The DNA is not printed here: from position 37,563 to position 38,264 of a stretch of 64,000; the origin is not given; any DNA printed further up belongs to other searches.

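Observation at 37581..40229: Solitary MazF/PemK-like toxin translationally coupled to a serine hydrolase and a DHOD-like gene, with no antitoxin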

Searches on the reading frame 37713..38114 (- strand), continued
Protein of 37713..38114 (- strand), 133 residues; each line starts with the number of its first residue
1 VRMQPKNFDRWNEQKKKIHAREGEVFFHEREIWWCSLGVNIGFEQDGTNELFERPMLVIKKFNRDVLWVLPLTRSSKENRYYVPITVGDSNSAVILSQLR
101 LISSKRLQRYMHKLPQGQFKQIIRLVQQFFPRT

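Call 57: find_homologous_proteins(query=L098:2483-2878:+, max_evalue=0.00001)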
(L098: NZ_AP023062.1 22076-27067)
Query L098:2483-2878:+ (132 aa): 189 proteins with E <= 0.00001 among 199 candidates; the best 120 are listed.
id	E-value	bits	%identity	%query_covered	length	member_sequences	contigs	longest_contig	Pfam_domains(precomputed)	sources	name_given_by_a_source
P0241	1.2e-80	286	100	100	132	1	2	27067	PF02452.24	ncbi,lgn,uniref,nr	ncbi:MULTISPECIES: type II toxin-antitoxin system PemK/MazF family toxin [unclassified Nitratiruptor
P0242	2.7e-64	233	78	98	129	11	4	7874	PF02452.24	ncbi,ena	-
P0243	3.2e-64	233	84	88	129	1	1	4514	PF02452.24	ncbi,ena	-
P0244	9.2e-64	231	77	90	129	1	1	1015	PF02452.24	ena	-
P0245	2.8e-63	230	77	95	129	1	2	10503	PF02452.24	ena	-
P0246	1.2e-62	228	77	90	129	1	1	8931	PF02452.24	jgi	-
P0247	5.6e-61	222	74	98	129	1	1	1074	PF02452.24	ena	-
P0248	2.2e-55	204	72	100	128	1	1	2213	PF02452.24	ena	-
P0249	2.3e-55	204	73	98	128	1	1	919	PF02452.24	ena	-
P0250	2.7e-50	188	70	95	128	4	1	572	PF02452.24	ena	-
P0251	7.9e-47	177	62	95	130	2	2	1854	PF02452.24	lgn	-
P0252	5.1e-46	174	61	95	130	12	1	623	PF02452.24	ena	-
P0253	7.5e-43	164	60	95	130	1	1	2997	PF02452.24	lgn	-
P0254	1.9e-40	156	58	96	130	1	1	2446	PF02452.24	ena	-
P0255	3.3e-40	155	59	98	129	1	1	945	PF02452.24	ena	-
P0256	4.6e-40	155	58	94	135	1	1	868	PF02452.24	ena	-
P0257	3.6e-38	149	54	93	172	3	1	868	PF02452.24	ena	-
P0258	1.3e-37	147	58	98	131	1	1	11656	PF02452.24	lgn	-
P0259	2.2e-37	146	56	95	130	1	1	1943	PF02452.24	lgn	-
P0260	2.5e-37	146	55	97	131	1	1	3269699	PF02452.24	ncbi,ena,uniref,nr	ncbi:type II toxin-antitoxin system PemK/MazF family toxin [Halarcobacter sp.]|uniref:type II toxin-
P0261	4.0e-37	145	56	95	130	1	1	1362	PF02452.24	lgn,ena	-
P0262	4.7e-37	145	57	86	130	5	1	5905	PF02452.24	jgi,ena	-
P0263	4.8e-37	145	57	95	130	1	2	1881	PF02452.24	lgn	-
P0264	1.3e-36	144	56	94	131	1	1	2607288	PF02452.24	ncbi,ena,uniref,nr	ncbi:type II toxin-antitoxin system PemK/MazF family toxin [Sulfurimonas sp.]|uniref:type II toxin-a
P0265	3.9e-36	142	53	97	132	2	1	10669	PF02452.24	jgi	jgi:mRNA interferase MazF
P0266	6.4e-36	141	54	98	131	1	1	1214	PF02452.24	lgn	-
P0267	8.9e-36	141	59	94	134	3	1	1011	PF02452.24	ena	-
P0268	1.1e-35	141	51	95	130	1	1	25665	PF02452.24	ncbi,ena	-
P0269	1.6e-35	140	52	94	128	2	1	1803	PF02452.24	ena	-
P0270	3.1e-35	139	53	95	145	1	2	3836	PF02452.24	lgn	-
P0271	9.1e-35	138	53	95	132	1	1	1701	PF02452.24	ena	-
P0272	1.1e-34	137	53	95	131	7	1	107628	PF02452.24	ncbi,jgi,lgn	-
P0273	1.4e-34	137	54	95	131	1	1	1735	PF02452.24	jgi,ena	-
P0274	1.7e-34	137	52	98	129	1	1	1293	PF02452.24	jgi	jgi:mRNA-degrading endonuclease toxin of MazEF toxin-antitoxin module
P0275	2.0e-34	137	54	95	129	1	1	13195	PF02452.24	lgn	-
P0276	4.6e-34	135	53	98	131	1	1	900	PF02452.24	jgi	-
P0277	4.8e-34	135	51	94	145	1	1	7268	PF02452.24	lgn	-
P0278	5.8e-34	135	54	91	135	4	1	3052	PF02452.24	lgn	-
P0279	7.7e-34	135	54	95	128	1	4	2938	PF02452.24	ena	-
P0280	8.6e-34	134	55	99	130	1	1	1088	PF02452.24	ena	-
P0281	9.2e-34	134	49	96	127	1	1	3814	PF02452.24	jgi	-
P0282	5.1e-33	132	51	95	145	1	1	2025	PF02452.24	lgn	-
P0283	7.2e-33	131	48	98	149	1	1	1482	PF02452.24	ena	-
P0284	2.0e-32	130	50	96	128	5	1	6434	PF02452.24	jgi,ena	-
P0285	2.6e-32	130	50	94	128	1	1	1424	PF02452.24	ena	-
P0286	3.3e-32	129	53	86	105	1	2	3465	PF02452.24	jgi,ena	jgi:hypothetical protein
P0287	4.5e-32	129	54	95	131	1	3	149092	PF02452.24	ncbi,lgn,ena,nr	ncbi:MAG: type II toxin-antitoxin system PemK/MazF family toxin [Candidatus Pacebacteria bacterium]|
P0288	1.7e-31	127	50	95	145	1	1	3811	PF02452.24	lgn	-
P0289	2.1e-31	127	51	95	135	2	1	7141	PF02452.24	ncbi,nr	ncbi:MAG: type II toxin-antitoxin system PemK/MazF family toxin [Candidatus Gracilibacteria bacteriu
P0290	3.1e-31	126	51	97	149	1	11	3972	PF02452.24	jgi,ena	-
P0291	3.2e-31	126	51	95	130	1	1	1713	PF02452.24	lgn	-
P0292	3.5e-31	126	52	94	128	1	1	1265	PF02452.24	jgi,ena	jgi:mRNA-degrading endonuclease toxin of MazEF toxin-antitoxin module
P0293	3.9e-31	126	52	94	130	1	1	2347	PF02452.24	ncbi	-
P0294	4.1e-31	126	50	95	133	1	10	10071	PF02452.24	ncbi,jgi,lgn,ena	-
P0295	4.6e-31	126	50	94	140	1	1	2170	PF02452.24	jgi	-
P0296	6.3e-31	125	51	94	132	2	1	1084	PF02452.24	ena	-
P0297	7.2e-31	125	48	94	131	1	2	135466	PF02452.24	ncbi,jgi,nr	ncbi:MAG: hypothetical protein K0R98_1711 [Rickettsiaceae bacterium]|jgi:mRNA interferase MazF|nr:hy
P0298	9.0e-31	125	52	85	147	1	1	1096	PF02452.24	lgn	-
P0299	9.7e-31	125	50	95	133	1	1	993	PF02452.24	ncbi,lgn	-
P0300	1.3e-30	124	50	95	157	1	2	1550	PF02452.24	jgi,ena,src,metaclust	metaclust:\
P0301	1.3e-30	124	51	95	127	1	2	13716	PF02452.24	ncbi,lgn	-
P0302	1.6e-30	124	50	95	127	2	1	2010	PF02452.24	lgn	-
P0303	2.6e-30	123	50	95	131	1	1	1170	PF02452.24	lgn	-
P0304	3.4e-30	123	49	98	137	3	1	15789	PF02452.24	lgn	-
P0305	4.0e-30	123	49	95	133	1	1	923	PF02452.24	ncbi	-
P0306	5.1e-30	122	50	98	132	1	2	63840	PF02452.24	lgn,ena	-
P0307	5.2e-30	122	49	95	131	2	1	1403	PF02452.24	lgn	-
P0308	6.3e-30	122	50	95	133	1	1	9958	PF02452.24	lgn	-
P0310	7.8e-30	122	49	96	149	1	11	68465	PF02452.24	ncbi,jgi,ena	ncbi:MAG TPA: type II toxin-antitoxin system PemK/MazF family toxin [Candidatus Paceibacterota bacte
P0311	8.2e-30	122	46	97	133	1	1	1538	PF02452.24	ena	-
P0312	8.5e-30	122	48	95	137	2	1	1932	PF02452.24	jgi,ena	-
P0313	1.0e-29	121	52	88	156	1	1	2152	PF02452.24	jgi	jgi:mRNA-degrading endonuclease toxin of MazEF toxin-antitoxin module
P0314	1.3e-29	121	48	93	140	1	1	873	PF02452.24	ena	-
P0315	1.7e-29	121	48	95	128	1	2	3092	PF02452.24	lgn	-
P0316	2.0e-29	120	50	94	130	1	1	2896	PF02452.24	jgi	-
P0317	3.4e-29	120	50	95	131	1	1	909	PF02452.24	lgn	-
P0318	4.2e-29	119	50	95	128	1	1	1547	PF02452.24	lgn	-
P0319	4.5e-29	119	50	95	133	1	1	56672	PF02452.24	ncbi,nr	ncbi:MAG: type II toxin-antitoxin system PemK/MazF family toxin [Patescibacteria group bacterium]|nr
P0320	5.6e-29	119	49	92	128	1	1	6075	PF02452.24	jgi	jgi:mRNA-degrading endonuclease toxin of MazEF toxin-antitoxin module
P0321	6.6e-29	119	48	94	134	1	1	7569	PF02452.24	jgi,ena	jgi:mRNA interferase MazF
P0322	1.1e-28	118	50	88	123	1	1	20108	PF02452.24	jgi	jgi:mRNA interferase MazF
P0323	1.3e-28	118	50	94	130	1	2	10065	PF02452.24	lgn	-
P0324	1.4e-28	118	48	86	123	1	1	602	PF02452.24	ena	-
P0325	1.5e-28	118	43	98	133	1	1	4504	PF02452.24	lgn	-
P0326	2.3e-28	117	48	97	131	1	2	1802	PF02452.24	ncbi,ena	-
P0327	2.9e-28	117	48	97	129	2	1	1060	PF02452.24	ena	-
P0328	3.0e-28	117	48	97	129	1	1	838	PF02452.24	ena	-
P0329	3.1e-28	116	44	94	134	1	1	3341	PF02452.24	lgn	-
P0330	3.1e-28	116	44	94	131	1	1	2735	PF02452.24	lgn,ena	-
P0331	4.2e-28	116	49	95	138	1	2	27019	PF02452.24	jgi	jgi:mRNA interferase MazF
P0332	8.2e-28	115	49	95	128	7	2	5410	PF02452.24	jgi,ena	-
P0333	8.6e-28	115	49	95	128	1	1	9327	PF02452.24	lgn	-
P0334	1.6e-27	114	55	71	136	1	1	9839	PF02452.24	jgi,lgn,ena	-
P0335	1.7e-27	114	44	94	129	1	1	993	PF02452.24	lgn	-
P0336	1.9e-27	114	43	98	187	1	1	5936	PF02452.24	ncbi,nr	ncbi:MAG: type II toxin-antitoxin system PemK/MazF family toxin, partial [Campylobacterota bacterium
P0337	1.9e-27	114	45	94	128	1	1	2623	PF02452.24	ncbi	-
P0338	2.4e-27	114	48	94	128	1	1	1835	PF02452.24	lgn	-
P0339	2.7e-27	113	48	94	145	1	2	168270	PF02452.24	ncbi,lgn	-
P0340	3.3e-27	113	46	95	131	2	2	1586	PF02452.24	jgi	jgi:hypothetical protein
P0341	4.0e-27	113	47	98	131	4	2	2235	PF02452.24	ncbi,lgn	-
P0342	4.8e-27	113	46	94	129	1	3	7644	PF02452.24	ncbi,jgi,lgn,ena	-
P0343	5.4e-27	112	46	99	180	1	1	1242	PF02452.24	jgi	-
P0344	5.9e-27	112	44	94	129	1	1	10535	PF02452.24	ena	-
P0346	7.9e-27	112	54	82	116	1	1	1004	PF02452.24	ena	-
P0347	1.3e-26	111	50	86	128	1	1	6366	PF02452.24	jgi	-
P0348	2.0e-26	111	45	94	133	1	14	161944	PF02452.24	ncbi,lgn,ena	ncbi:MAG: type II toxin-antitoxin system PemK/MazF family toxin [Patescibacteria group bacterium]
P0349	2.5e-26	110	45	94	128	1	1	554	PF02452.24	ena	-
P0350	2.8e-26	110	48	95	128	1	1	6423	PF02452.24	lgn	-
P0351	3.0e-26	110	48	93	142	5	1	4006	PF02452.24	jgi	jgi:mRNA-degrading endonuclease toxin of MazEF toxin-antitoxin module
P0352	3.2e-26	110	46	94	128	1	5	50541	PF02452.24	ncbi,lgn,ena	ncbi:MAG: type II toxin-antitoxin system PemK/MazF family toxin [Patescibacteria group bacterium]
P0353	5.1e-26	109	46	95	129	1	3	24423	PF02452.24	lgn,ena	-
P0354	5.4e-26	109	44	94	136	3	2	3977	PF02452.24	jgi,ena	-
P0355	6.5e-26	109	47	91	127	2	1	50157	PF02452.24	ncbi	ncbi:MAG: type II toxin-antitoxin system PemK/MazF family toxin [Rickettsiales bacterium]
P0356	7.7e-26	109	46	95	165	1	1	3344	PF02452.24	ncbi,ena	-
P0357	7.8e-26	109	45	91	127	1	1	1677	PF02452.24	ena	-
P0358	9.3e-26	108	45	95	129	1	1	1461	PF02452.24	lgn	-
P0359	1.9e-25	107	49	89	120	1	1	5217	PF02452.24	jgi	jgi:mRNA interferase MazF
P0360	2.7e-25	107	42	93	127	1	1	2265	PF02452.24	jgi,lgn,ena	-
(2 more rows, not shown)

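Call 59: find_encoding_contigs(protein=P0260, flank=3500, max_places=1)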
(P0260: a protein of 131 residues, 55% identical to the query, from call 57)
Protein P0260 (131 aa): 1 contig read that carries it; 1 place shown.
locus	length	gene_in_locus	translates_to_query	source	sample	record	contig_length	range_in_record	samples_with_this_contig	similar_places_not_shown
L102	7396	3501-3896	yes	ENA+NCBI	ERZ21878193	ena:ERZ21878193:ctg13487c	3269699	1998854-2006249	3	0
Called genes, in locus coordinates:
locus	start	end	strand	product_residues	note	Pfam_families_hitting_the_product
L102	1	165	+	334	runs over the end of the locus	PF00962:A_deaminase, PF19326:AMP_deaminase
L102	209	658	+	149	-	PF22741:PTP-NADK (weak), PF22785:Tc-R-P (weak)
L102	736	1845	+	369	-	PF00561:Abhydrolase_1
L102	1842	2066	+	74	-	PF02609:Exonuc_VII_S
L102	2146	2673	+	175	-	PF02452:PemK_toxin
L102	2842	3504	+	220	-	PF20582:UPF0758_N, PF04002:RadC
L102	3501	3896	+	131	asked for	PF02452:PemK_toxin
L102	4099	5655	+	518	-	PF12161:HsdM_N, PF02384:N6_Mtase, PF05175:MTS (weak), PF07669:Eco57I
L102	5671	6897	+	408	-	PF01420:Methylase_S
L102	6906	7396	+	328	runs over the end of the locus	PF14355:Abi_C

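Call 60: find_encoding_contigs(protein=P0264, flank=3500, max_places=1)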
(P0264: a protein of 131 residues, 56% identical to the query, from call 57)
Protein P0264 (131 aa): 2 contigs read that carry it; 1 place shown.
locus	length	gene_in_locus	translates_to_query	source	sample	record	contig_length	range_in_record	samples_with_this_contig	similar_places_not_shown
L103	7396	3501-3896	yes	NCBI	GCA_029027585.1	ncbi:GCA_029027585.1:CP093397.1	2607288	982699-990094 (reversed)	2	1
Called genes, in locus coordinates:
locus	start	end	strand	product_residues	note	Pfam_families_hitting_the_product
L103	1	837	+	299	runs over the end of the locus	PF02498:Bro-N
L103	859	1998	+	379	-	PF10117:McrBC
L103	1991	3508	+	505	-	PF13245:AAA_19 (faint), PF07728:AAA_5, PF28529:McrB_lid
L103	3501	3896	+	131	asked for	PF02452:PemK_toxin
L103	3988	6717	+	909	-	PF00580:UvrD-helicase, PF13245:AAA_19 (weak), PF13361:UvrD_C, PF13538:UvrD_C_2 (faint)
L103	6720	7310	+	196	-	PF01810:LysE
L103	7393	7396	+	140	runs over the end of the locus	PF00572:Ribosomal_L13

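Call 63: search_protein_families(library=pfam, proteins=[L102:2146-2670:+, L016:3455-3820:+, L097:1885-2244:+], max_evalue=0.05)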
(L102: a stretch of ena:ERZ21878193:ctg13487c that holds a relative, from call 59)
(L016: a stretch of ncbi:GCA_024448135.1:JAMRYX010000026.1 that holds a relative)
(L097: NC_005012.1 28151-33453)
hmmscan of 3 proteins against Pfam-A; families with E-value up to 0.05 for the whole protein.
L102:2146-2670:+ (175 aa): 1 family
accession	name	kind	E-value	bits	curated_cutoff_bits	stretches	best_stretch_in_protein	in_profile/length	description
PF02452.23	PemK_toxin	-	4.9e-13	49.7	23.1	1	63-170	16-107/109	PemK-like, MazF-like toxin of type II toxin-antitoxin system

L016:3455-3820:+ (122 aa): 5 families
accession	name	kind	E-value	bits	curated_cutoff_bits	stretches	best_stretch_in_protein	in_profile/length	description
PF13730.12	HTH_36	-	4.3e-10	39.7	25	1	44-93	6-55/55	Helix-turn-helix domain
PF21715.3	CggR_N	-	0.00096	19.3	30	1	65-101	19-55/71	CggR N-terminal DNA binding domain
PF00392.27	GntR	-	0.0042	17.1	27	1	63-98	24-59/64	Bacterial regulatory proteins, gntR family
PF13545.12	HTH_Crp_2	-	0.0089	16.4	27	1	65-98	24-57/70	Crp-like helix-turn-helix domain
PF21984.2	DnaD_N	-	0.021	15.4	27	1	60-102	32-74/101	DnaD N-terminal domain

L097:1885-2244:+ (120 aa): 0 families

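Call 73: predict_structure(alignment_id=A5)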
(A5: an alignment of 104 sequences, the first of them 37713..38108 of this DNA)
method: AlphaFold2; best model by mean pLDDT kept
length: 131 residues; sequences in the alignment: 104
mean_pLDDT: 92.3   pTM: 0.87
mean pLDDT of the five models: 92.3, 87.0, 85.6, 85.7, 82.0
residues with pLDDT >= 90: 95; 70-90: 34; 50-70: 2; < 50: 0
segments of 3 or more residues with pLDDT < 50: none
pLDDT, mean of each block of 10 residues (from residue 1): 84 94 95 92 86 97 97 87 89 95 96 97 93 78
secondary structure, 60 per line:
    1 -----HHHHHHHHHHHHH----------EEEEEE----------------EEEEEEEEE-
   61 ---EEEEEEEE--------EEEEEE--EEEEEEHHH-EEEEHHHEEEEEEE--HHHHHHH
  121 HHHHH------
elements in order: H6-18 E29-34 E51-59 E64-71 E80-85 E88-93 E98-101 E105-111 H114-125

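Call 78: fold_search(model_id=the predicted structure, library=pdb)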
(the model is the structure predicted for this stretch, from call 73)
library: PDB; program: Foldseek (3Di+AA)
matches with E <= 10: 482; with E <= 0.001: 99
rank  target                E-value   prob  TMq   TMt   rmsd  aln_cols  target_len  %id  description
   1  6l29_A                9.0e-07  1.00  0.67  0.72   3.2       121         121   22  The structure of the MazF-mt1 mutant (released 2020-08-05)
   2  6kyt_B                1.1e-06  1.00  0.62  0.67   4.5       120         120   20  The structure of the M. tb toxin MazEF-mt1 complex (released 2020-08-05)
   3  4hke_A                2.9e-06  1.00  0.66  0.71   2.1       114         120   21  Crystal Structure of MoxT of Bacillus anthracis (released 2013-11-13)
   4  4of1_A                3.1e-06  1.00  0.66  0.75   1.9       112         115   19  crystal structure of toxin from staphylococcus aureus Mu50 (released 2015-01-14)
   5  4mzp_B                3.1e-06  1.00  0.65  0.74   2.0       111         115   20  MazF from S. aureus crystal form III, C2221, 2.7 A (released 2014-05-21)
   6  6kys_B                3.2e-06  1.00  0.69  0.74   2.4       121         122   21  The structure of the M. tb toxin MazF-mt1 (released 2020-08-05)
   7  6l29_B                3.2e-06  1.00  0.66  0.73   2.5       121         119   22  The structure of the MazF-mt1 mutant (released 2020-08-05)
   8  1ne8                  3.4e-06  1.00  0.68  0.76   1.8       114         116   20  YDCE protein from Bacillus subtilis (released 2003-01-14)
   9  4mzp_C                3.4e-06  1.00  0.65  0.75   2.0       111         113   20  MazF from S. aureus crystal form III, C2221, 2.7 A (released 2014-05-21)
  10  4mdx_A                3.6e-06  1.00  0.65  0.73   2.2       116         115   22  Crystal structure of Bacillus subtilis MazF in complex with RNA (released 2013-10-23)
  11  9g7k_E                3.6e-06  1.00  0.65  0.72   3.6       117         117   19  Staphylococcus aureus MazF in complex with Nanobody 12 (released 2024-07-31)
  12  4mzm_B                4.1e-06  1.00  0.66  0.78   2.1       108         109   19  MazF from S. aureus crystal form I, P212121, 2.1 A (released 2014-05-28)
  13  9g7k_B                4.3e-06  1.00  0.69  0.74   3.0       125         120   18  Staphylococcus aureus MazF in complex with Nanobody 12 (released 2024-07-31)
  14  9g7k_A                4.3e-06  1.00  0.66  0.73   3.7       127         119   18  Staphylococcus aureus MazF in complex with Nanobody 12 (released 2024-07-31)
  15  9g48_A                4.6e-06  1.00  0.65  0.72   2.8       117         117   19  Staphylococcus aureus MazF in complex with Nanobody 6 (released 2024-07-24)
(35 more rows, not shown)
